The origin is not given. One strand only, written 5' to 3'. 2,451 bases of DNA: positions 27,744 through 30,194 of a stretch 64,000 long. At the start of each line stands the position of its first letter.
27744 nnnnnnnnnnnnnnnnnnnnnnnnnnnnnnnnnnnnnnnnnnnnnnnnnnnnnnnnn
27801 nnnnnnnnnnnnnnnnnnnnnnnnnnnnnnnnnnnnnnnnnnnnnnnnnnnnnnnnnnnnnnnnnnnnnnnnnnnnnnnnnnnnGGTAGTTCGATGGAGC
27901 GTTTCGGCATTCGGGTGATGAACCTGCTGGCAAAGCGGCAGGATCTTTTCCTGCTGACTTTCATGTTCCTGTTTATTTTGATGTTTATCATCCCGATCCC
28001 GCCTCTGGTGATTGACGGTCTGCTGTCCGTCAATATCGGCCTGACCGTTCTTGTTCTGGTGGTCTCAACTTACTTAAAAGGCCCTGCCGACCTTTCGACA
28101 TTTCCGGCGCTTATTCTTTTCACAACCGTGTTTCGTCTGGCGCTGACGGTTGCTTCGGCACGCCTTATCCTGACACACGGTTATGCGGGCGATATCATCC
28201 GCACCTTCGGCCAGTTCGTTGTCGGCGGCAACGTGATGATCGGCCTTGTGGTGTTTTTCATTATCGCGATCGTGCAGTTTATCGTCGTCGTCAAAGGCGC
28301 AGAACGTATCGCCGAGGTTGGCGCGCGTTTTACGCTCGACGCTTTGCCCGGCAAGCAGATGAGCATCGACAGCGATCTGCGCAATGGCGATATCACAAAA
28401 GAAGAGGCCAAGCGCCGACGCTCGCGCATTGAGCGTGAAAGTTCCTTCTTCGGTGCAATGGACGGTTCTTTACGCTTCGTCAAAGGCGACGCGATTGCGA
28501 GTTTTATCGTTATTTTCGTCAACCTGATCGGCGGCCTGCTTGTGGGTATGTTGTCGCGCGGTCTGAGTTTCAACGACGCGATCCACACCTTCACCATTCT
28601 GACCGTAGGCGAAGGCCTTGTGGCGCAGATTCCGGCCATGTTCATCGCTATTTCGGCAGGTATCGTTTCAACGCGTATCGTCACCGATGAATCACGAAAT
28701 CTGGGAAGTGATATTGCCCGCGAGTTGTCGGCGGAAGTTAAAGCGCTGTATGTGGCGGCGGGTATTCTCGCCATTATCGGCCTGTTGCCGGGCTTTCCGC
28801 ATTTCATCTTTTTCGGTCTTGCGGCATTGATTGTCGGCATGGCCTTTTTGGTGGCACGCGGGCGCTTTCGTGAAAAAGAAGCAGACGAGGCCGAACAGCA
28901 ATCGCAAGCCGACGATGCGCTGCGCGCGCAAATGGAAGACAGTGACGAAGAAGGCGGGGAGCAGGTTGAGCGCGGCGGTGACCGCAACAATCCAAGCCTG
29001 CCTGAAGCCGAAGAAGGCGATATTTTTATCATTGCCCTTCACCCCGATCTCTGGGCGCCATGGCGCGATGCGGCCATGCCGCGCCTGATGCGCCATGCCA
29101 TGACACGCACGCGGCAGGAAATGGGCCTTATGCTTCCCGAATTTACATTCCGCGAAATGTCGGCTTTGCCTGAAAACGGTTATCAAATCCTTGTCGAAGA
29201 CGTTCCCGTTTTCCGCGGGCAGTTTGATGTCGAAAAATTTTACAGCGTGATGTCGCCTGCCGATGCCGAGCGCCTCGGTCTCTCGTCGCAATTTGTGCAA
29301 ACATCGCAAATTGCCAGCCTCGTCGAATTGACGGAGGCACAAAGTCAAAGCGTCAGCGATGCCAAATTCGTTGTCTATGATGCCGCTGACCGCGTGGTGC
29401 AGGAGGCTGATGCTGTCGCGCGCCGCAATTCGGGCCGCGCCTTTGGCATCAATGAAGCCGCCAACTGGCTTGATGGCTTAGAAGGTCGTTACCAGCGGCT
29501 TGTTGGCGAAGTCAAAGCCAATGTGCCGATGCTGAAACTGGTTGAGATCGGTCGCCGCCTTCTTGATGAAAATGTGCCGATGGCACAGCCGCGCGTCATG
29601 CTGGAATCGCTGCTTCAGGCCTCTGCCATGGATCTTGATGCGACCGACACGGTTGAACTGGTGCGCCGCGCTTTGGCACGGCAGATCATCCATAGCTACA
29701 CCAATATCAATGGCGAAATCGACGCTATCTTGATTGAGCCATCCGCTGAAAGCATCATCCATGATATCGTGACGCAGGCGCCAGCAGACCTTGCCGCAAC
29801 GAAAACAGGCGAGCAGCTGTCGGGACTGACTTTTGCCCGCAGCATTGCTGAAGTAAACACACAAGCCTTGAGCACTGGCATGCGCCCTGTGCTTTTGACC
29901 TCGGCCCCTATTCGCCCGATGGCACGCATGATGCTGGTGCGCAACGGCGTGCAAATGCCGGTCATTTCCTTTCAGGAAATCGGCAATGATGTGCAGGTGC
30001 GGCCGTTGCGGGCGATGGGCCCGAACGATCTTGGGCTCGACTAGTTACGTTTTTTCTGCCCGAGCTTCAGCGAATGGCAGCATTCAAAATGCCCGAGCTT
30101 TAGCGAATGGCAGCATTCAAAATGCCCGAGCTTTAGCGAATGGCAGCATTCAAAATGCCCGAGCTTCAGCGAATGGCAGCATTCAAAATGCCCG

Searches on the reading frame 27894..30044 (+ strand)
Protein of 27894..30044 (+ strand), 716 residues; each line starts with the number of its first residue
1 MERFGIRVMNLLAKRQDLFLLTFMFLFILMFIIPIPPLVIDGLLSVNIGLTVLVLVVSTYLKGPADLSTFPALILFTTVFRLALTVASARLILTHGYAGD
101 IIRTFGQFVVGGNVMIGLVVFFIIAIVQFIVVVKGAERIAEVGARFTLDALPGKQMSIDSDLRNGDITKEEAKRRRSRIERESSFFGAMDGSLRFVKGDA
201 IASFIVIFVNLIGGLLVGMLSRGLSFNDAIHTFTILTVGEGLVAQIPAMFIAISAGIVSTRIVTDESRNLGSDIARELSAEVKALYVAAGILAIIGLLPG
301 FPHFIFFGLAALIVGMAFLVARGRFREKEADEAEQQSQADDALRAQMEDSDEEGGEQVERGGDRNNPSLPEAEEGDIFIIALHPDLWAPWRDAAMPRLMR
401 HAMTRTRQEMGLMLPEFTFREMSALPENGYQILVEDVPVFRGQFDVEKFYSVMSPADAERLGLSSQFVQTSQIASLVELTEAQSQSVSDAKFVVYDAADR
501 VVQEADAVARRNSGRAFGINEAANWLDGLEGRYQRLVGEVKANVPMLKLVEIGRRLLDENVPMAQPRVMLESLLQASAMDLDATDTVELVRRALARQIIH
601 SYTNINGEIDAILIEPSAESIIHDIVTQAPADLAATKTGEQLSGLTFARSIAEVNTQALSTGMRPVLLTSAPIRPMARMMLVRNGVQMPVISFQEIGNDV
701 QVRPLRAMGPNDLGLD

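Call 6: search_protein_families(library=ncbifam, proteins=[window:27894-30044:+], max_evalue=0.001)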
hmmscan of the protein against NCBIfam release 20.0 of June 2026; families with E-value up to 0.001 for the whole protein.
window:27894-30044:+ (716 aa): 5 families
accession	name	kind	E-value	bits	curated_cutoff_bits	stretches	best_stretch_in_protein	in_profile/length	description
TIGR01399.1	hrcV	equivalog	1.7e-190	634.9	692.25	1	14-706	1-675/677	type III secretion system export apparatus subunit SctV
NF011865.0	PRK15337.1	equivalog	4.4e-161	537.6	800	1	8-704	5-682/686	EscV/YscV/HrcV family type III secretion system export apparatus protein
TIGR01398.1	FlhA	equivalog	1e-155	519.7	772.1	1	16-703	2-673/678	flagellar biosynthesis protein FlhA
NF009363.0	PRK12720.1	equivalog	3.5e-150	501.6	993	1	7-703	8-666/683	EscV/YscV/HrcV family type III secretion system export apparatus protein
NF004571.0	PRK05910.1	equivalog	4.1e-60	203.9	670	1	18-313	9-298/584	type III secretion system protein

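Call 44: find_encoding_contigs(protein=window:27894-30044:+, flank=10000, max_places=3)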
Protein window:27894-30044:+ (716 aa): no gene with exactly this product is on record in the collection.
